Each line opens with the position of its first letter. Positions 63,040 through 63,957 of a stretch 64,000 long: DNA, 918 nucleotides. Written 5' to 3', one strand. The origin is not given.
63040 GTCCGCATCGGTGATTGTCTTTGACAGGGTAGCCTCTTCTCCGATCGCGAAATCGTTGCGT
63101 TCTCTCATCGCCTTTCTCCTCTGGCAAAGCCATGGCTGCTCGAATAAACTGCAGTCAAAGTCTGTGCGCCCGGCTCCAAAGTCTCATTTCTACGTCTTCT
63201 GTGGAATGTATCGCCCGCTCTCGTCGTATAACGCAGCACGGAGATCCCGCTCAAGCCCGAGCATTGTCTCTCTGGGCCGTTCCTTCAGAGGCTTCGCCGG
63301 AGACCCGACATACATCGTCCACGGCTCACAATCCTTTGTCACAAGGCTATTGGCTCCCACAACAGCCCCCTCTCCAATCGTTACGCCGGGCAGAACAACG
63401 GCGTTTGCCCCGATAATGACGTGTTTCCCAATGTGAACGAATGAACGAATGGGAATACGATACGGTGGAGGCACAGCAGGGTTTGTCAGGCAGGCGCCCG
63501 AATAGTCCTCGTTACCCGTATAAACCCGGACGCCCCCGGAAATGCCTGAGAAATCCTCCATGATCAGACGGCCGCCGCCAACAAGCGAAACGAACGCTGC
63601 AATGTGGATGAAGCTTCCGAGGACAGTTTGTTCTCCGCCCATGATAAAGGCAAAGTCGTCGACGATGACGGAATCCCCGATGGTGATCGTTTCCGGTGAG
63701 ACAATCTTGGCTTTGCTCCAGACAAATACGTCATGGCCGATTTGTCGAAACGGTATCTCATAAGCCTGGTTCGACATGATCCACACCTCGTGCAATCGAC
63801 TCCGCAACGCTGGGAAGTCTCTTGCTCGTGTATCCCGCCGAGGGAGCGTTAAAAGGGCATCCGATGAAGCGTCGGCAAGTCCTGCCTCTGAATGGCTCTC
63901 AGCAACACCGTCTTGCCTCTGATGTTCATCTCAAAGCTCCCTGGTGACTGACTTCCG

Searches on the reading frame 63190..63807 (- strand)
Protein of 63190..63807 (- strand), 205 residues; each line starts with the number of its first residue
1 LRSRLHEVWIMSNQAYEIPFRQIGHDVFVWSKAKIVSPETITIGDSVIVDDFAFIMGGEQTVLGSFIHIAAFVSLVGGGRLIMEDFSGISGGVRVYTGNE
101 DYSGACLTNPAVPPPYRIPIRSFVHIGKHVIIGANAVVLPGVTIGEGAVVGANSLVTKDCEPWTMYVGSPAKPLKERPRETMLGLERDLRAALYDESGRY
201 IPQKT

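Call 39: search_protein_families(library=pfam, proteins=[window:63190-63807:-], max_evalue=1)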
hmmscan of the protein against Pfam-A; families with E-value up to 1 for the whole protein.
window:63190-63807:- (205 aa): 4 families
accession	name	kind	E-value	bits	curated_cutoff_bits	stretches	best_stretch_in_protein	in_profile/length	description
PF00132.30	Hexapep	-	7.3e-14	51.2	27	1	124-158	2-36/36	Bacterial transferase hexapeptide (six repeats)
PF14602.12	Hexapep_2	-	3.4e-10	39.9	27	1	124-158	2-34/34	Hexapeptide repeat of succinyl-transferase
PF21711.3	DCTN5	-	0.0012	19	40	1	31-178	31-158/182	Dynactin subunit 5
PF25084.1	LbH_EIF2B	-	0.032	14.7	54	1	128-158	71-101/105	EIF2B subunit epsilon LbH domain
